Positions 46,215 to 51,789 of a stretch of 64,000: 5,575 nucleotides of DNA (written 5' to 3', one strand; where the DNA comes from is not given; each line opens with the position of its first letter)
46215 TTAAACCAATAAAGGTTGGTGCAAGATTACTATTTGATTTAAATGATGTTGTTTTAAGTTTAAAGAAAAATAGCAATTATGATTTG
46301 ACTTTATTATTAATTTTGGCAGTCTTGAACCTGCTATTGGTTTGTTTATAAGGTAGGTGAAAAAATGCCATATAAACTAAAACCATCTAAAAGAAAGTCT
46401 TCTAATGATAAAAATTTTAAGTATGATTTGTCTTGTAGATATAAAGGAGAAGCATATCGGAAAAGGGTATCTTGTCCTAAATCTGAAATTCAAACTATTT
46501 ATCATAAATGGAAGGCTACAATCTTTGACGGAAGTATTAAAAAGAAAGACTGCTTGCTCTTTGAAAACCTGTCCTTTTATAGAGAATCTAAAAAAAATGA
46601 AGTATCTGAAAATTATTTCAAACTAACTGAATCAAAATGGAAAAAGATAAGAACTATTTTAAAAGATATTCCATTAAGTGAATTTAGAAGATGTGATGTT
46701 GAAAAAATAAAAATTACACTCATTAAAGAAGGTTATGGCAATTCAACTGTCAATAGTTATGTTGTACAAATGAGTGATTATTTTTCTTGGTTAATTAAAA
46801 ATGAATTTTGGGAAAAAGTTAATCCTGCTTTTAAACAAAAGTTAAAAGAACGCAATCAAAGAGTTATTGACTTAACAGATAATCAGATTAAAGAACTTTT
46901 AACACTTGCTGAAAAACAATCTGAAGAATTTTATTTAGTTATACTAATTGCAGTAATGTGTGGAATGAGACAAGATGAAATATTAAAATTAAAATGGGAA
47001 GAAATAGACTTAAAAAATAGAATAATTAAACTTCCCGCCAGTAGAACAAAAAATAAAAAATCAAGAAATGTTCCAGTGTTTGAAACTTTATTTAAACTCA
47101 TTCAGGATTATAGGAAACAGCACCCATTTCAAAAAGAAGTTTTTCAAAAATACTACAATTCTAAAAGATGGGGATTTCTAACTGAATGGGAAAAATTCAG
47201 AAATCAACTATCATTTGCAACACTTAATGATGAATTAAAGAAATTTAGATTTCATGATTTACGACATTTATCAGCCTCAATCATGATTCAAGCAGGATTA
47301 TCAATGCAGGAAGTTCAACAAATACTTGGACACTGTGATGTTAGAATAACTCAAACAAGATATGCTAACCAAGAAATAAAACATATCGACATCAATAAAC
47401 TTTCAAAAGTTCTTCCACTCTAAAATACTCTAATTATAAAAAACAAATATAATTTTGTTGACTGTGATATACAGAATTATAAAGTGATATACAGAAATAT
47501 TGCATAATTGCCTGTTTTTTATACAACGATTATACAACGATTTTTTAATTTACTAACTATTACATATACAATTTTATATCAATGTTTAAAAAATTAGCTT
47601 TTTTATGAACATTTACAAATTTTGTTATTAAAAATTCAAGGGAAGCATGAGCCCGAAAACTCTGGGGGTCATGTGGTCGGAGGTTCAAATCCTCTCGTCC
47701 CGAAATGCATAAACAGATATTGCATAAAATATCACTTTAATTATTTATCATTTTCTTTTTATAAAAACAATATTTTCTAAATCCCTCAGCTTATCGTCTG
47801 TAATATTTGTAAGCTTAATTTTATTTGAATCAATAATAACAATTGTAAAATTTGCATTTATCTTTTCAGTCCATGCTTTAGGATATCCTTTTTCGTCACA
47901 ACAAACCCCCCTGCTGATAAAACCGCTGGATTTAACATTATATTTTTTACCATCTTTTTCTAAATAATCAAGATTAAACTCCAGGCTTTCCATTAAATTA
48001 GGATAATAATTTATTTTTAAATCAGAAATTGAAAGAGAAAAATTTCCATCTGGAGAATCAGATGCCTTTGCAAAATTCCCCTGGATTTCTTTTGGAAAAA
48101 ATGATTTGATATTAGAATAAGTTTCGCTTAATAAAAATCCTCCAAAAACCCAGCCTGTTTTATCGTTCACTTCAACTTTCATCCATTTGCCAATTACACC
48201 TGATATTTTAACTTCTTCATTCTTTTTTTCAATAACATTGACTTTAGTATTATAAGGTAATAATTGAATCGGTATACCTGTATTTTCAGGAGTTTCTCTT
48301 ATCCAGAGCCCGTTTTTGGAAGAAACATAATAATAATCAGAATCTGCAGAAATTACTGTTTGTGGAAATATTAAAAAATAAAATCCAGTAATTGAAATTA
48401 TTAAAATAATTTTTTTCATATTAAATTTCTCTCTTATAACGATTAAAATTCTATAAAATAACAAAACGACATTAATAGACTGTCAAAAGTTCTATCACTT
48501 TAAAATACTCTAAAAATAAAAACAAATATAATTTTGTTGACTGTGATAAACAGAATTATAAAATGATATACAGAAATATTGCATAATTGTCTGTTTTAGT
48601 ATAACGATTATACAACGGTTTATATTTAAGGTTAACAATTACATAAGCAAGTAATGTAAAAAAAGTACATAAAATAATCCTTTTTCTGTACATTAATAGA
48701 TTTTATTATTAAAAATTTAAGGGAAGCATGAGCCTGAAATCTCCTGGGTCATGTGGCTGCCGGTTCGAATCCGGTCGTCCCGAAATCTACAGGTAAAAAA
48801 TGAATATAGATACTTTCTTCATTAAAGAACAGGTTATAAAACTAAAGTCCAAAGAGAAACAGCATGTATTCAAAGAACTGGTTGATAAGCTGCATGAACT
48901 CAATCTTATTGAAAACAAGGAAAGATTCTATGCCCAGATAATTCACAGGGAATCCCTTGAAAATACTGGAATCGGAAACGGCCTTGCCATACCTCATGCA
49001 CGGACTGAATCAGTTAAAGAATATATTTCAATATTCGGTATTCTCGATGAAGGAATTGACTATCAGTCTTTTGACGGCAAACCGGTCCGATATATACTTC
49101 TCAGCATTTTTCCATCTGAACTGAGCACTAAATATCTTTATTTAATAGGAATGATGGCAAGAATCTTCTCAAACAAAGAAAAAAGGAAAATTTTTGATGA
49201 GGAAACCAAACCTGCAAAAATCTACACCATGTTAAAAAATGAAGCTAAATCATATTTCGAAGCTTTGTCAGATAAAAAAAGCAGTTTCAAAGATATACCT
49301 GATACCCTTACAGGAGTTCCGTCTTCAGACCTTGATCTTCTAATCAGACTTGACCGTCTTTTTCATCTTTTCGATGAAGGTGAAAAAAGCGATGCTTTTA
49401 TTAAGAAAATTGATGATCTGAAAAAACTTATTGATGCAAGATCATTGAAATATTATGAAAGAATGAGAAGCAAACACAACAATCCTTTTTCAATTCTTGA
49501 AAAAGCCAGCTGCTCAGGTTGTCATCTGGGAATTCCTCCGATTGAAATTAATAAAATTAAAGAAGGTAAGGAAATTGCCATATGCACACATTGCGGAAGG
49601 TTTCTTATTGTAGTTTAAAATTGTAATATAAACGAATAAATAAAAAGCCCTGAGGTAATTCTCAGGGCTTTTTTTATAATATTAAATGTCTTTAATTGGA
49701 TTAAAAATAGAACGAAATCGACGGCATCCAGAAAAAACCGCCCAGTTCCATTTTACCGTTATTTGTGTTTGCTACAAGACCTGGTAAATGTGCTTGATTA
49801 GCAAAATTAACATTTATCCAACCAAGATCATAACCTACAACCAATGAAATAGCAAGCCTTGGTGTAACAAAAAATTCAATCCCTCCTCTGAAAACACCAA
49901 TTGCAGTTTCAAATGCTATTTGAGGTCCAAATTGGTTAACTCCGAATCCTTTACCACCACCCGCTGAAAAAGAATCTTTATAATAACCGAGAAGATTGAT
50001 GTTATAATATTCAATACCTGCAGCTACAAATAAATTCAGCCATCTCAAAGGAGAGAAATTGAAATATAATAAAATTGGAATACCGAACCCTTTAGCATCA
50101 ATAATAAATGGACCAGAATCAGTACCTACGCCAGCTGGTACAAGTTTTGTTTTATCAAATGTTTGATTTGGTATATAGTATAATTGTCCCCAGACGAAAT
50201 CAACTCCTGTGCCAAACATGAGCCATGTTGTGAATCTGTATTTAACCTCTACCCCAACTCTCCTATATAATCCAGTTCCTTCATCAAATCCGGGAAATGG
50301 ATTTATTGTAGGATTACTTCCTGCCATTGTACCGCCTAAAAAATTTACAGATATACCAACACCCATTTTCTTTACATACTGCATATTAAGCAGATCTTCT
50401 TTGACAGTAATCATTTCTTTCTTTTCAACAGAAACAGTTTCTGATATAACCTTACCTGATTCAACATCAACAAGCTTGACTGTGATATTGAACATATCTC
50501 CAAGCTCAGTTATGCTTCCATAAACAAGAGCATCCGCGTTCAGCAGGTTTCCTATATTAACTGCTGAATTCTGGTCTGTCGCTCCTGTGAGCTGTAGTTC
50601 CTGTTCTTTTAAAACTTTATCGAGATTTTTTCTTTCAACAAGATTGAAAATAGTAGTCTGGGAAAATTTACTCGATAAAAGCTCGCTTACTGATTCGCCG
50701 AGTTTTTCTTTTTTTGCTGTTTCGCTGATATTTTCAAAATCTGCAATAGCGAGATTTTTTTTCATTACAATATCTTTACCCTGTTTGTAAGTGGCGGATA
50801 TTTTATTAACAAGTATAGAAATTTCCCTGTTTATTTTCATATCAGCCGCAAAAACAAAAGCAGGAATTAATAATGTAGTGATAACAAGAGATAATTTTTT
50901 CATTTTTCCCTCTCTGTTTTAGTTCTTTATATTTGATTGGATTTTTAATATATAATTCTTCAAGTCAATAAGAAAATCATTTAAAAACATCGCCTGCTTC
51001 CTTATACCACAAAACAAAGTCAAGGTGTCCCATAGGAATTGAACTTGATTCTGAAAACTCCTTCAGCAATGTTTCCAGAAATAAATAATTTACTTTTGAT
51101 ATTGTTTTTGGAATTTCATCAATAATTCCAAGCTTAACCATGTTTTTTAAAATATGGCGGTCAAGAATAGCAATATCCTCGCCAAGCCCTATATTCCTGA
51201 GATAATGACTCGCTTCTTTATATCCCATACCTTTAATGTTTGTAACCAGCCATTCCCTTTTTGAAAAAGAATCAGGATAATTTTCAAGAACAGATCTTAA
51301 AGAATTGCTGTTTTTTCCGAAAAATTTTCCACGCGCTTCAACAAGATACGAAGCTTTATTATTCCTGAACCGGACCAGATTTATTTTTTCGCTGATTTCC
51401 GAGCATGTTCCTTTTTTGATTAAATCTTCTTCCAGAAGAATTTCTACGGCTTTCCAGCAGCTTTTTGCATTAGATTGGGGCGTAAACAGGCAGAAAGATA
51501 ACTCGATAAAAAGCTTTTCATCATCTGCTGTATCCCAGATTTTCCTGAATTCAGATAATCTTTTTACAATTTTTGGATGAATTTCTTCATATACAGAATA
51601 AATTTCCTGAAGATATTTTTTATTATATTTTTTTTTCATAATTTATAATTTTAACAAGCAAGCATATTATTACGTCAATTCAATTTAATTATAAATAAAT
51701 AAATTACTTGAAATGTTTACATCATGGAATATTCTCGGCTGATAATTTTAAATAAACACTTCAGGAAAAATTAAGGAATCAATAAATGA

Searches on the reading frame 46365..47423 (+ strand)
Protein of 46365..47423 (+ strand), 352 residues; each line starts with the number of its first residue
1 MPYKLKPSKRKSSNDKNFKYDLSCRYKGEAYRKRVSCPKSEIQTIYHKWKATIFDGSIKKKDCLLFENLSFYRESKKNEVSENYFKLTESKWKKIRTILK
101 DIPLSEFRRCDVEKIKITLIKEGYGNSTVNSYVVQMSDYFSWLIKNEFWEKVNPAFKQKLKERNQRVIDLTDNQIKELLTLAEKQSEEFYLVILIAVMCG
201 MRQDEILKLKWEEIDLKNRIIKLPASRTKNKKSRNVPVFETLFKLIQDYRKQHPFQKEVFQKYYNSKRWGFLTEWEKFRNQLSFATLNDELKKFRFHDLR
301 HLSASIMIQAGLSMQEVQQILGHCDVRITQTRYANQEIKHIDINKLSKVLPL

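Call 38: search_protein_families(library=pfam, proteins=[window:46365-47423:+], max_evalue=0.001)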
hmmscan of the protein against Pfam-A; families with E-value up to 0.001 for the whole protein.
window:46365-47423:+ (352 aa): 2 families
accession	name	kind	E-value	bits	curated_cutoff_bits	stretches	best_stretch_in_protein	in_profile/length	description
PF00589.27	Phage_integrase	-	2.1e-29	103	27.1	1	170-337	3-169/172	Phage integrase family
PF16795.10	Phage_integr_3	-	1.4e-05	25.5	27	0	170-210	4-44/161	Archaeal phage integrase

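Call 39: search_protein_families(library=ncbifam, proteins=[window:46365-47423:+], max_evalue=0.01)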
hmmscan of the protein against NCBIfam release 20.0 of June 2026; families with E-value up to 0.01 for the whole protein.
window:46365-47423:+ (352 aa): 12 families
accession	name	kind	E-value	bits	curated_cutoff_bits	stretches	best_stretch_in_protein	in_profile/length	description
NF040815.2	recomb_XerA_Arch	equivalog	8.4e-24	84.5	220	1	76-339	8-257/263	site-specific tyrosine recombinase/integron integrase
TIGR02224.1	recomb_XerC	equivalog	4.5e-21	75.5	335.15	1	102-340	39-281/295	tyrosine recombinase XerC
TIGR02225.1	recomb_XerD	equivalog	8e-19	68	329.6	1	92-337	25-278/290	site-specific tyrosine recombinase XerD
NF001399.0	PRK00283.1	subfamily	1.7e-17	63.6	279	1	101-331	45-279/300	tyrosine recombinase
TIGR02249.1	integrase_gron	subfamily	3.7e-12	46.2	265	2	109-252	43-179/315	integron integrase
NF002331.0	PRK01287.1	subfamily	1.8e-10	40.4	371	1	129-341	100-317/365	site-specific tyrosine recombinase XerC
NF003462.0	PRK05084.1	equivalog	2.8e-09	36.2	267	1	195-334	203-342/360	tyrosine recombinase XerS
NF007370.0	PRK09870.1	subfamily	7.4e-08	32.3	221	1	164-331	7-175/200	tyrosine-type DNA invertase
NF007371.0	PRK09871.1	subfamily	2.4e-05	24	222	1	186-335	25-173/198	tyrosine-type DNA invertase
NF011946.0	PRK15417.1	equivalog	0.0013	18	435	0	296-330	276-310/337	integron integrase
NF007246.0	PRK09692.1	domain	0.0026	16.4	434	1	197-245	243-291/413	integrase domain-containing protein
NF002685.0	PRK02436.1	equivalog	0.0028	17.5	178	1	160-288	83-206/245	site-specific tyrosine recombinase XerD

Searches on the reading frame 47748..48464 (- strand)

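Call 38: search_protein_families(library=pfam, proteins=[window:47748-48464:-], max_evalue=0.001)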
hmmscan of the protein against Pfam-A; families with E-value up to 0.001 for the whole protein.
window:47748-48464:- (238 aa): 1 family
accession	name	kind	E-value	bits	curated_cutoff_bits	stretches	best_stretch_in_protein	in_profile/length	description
PF08239.17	SH3_3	-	2.5e-08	34.4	27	1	55-111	5-53/54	Bacterial SH3 domain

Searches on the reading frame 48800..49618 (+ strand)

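Call 38: search_protein_families(library=pfam, proteins=[window:48800-49618:+], max_evalue=0.001)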
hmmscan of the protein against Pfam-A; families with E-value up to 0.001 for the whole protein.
window:48800-49618:+ (272 aa): 2 families
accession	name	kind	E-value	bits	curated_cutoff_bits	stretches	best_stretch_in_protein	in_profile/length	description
PF00359.27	PTS_EIIA_2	-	2.6e-29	102.5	27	1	8-147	3-143/144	Phosphoenolpyruvate-dependent sugar phosphotransferase system, EIIA 2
PF02591.20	Zn_ribbon_9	-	5.3e-11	42.9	29.1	1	237-269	1-33/33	C4-type zinc ribbon domain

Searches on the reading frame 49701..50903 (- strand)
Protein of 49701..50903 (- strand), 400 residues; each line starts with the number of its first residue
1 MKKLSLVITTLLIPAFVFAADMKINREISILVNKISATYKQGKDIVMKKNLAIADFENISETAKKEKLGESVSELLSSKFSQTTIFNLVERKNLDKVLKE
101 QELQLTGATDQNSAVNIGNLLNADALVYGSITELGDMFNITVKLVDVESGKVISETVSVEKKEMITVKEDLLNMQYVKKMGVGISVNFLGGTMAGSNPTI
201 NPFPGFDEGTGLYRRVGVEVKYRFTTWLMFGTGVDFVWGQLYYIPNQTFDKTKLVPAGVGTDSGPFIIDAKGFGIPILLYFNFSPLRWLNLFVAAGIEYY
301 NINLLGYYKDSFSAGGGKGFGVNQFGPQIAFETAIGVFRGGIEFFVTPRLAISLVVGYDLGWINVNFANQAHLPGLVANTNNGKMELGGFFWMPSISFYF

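Call 16: search_protein_families(library=pfam, proteins=[window:49701-50903:-], max_evalue=0.001)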
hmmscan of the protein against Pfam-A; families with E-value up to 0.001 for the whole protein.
window:49701-50903:- (400 aa): 4 families
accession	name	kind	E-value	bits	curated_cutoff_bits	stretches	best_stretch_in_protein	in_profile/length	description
PF03783.19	CsgG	-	1.8e-13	50.8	20.8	1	55-135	16-102/210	Curli production assembly/transport component CsgG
PF17680.6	FlgO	-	1.4e-06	28.7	22.6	1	42-155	18-120/130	FlgO protein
PF04052.18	TolB_N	-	1.2e-05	25.8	22.4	1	50-151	14-104/106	TolB amino-terminal domain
PF13036.11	LpoB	-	0.00015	22.2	22.3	1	70-153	48-140/147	Peptidoglycan-synthase activator LpoB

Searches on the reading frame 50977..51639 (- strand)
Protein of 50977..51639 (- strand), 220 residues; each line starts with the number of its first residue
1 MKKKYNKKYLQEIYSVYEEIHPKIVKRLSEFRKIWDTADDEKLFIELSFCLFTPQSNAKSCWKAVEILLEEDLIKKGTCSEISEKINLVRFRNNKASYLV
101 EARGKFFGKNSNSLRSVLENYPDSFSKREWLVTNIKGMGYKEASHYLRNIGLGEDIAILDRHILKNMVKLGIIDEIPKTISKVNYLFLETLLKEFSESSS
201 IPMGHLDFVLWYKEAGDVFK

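Call 38: search_protein_families(library=pfam, proteins=[window:50977-51639:-], max_evalue=0.001)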
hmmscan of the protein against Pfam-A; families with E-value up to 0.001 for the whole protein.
window:50977-51639:- (220 aa): 1 family
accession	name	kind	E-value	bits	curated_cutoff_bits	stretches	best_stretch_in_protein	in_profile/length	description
PF22175.2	Ogg-HhH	-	1.6e-57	194.3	27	1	25-200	2-172/173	8-oxoguanine DNA glycosylase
